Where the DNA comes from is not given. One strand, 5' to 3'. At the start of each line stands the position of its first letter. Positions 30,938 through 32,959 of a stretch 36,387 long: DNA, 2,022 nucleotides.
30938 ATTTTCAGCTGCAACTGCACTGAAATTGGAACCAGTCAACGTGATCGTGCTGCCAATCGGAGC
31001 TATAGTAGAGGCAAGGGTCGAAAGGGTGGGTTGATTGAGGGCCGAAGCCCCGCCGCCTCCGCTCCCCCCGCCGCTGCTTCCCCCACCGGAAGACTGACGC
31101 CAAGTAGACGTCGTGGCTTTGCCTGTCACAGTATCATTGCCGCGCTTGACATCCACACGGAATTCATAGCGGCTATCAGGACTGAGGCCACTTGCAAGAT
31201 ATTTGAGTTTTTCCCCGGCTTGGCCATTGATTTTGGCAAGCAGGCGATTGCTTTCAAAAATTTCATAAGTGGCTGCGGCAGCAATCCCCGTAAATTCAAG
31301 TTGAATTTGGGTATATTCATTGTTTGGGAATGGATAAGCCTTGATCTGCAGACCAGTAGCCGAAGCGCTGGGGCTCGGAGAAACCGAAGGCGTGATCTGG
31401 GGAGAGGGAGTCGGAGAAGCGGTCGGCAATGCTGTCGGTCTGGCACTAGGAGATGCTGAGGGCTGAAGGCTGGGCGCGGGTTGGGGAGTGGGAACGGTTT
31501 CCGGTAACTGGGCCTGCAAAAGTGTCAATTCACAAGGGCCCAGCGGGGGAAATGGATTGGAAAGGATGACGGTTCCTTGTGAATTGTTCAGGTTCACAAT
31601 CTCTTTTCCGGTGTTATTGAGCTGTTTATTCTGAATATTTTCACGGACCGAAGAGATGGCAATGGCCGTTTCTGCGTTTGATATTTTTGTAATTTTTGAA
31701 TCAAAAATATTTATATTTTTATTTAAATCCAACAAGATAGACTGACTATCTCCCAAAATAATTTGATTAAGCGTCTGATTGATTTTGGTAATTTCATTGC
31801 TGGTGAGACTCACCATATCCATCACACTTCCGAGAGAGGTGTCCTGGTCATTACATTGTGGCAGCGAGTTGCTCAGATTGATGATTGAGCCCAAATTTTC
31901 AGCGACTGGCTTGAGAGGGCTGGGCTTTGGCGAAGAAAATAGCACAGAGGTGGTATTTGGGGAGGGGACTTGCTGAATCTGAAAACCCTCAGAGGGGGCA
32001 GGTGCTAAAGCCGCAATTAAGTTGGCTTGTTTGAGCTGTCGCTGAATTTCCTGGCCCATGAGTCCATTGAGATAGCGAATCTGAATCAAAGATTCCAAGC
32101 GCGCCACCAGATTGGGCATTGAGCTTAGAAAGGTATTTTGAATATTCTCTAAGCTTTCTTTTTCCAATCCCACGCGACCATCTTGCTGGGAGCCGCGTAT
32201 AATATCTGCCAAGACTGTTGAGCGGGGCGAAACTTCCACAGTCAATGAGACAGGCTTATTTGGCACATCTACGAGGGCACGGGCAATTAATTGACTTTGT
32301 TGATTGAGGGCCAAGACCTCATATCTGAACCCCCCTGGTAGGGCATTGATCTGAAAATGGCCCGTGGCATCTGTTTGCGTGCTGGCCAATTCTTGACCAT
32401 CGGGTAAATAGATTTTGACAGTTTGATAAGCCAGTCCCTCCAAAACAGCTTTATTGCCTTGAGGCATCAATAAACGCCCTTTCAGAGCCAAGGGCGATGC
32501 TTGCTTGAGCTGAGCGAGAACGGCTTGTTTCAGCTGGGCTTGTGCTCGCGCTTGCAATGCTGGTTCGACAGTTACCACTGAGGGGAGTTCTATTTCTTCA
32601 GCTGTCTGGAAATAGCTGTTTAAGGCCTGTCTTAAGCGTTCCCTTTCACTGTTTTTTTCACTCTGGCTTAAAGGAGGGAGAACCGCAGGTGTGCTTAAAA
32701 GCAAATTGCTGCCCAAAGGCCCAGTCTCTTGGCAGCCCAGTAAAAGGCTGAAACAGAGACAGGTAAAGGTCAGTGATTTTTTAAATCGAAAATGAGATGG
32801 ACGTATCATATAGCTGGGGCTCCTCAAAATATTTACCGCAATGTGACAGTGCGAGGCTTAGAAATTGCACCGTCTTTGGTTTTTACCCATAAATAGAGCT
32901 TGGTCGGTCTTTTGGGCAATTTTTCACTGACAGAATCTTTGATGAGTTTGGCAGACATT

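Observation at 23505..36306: Three translationally coupled giant TIG/NHL/Fn3 surface lipoproteins followed by a 7TMR-DISM sensor kinase and a degenerate receiver-kinase protein: candidate regulated adhesin / glycan-sensing envelope system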

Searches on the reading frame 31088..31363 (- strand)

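Call 40: search_protein_families(library=pfam, proteins=[window:31088-31363:-], max_evalue=10)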
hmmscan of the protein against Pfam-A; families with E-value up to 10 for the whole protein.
seq(92 aa): 4 families
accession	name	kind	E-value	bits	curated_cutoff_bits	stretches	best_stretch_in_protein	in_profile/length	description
PF16656.11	Pur_ac_phosph_N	-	0.0044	18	30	1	41-88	55-88/93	Purple acid Phosphatase, N-terminal domain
PF00041.27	fn3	-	0.04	14.6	25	1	38-76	39-72/84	Fibronectin type III domain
PF16874.11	Glyco_hydro_36C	-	0.066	14.1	27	1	55-82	32-55/77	Glycosyl hydrolase family 36 C-terminal domain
PF21605.3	CRLF2-like_D2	-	0.13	12.8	27.3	1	57-90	54-87/94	Cytokine receptor-like factor 2-like, D2 domain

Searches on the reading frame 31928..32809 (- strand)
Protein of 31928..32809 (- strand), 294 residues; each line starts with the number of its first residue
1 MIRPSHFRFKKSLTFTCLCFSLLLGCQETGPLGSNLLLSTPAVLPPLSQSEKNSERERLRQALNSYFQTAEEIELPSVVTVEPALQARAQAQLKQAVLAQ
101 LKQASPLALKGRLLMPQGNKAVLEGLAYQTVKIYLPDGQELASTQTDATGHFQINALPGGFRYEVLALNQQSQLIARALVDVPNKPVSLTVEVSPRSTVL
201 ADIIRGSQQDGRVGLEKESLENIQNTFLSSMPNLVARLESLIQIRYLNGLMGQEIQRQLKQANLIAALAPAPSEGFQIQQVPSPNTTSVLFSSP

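Call 69: predict_structure(alignment_id=A4)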
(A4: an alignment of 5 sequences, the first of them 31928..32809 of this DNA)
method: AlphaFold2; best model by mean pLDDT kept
length: 294 residues; sequences in the alignment: 5
mean_pLDDT: 58.4   pTM: 0.50
mean pLDDT of the five models: 58.4, 57.3, 56.6, 55.4, 51.2
residues with pLDDT >= 90: 13; 70-90: 82; 50-70: 86; < 50: 113
segments of 3 or more residues with pLDDT < 50: 1-47, 63-90, 262-294
pLDDT, mean of each block of 10 residues (from residue 1): 36 33 32 32 45 56 47 33 45 53 62 68 73 83 88 83 87 85 73 83 73 63 69 67 68 57 43 35 33 34
secondary structure, 60 per line:
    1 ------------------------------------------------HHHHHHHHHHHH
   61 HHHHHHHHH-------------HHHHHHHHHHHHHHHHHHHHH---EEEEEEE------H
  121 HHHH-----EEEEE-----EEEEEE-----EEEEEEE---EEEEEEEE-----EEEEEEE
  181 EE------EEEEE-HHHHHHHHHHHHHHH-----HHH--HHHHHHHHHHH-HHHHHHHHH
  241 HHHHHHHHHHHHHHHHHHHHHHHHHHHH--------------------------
elements in order: H49-69 H83-103 E107-113 H120-124 E130-134 E140-145 E151-157 E161-168 E174-182 E189-193 H195-209 H220-230 H232-268
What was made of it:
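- On CarboxypepD_reg-like domain (PF13620): The AF2 model of the P2 module shows a beta-sandwich at residues 107-193 with block-mean pLDDT about 62-88, but the overall pLDDT is 58 (call 69).
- The N-terminal module model is of low confidence (pLDDT 58, call 69).
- Tried and rejected: It was too uncertain (pLDDT 58) to justify a fold search (call 69).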
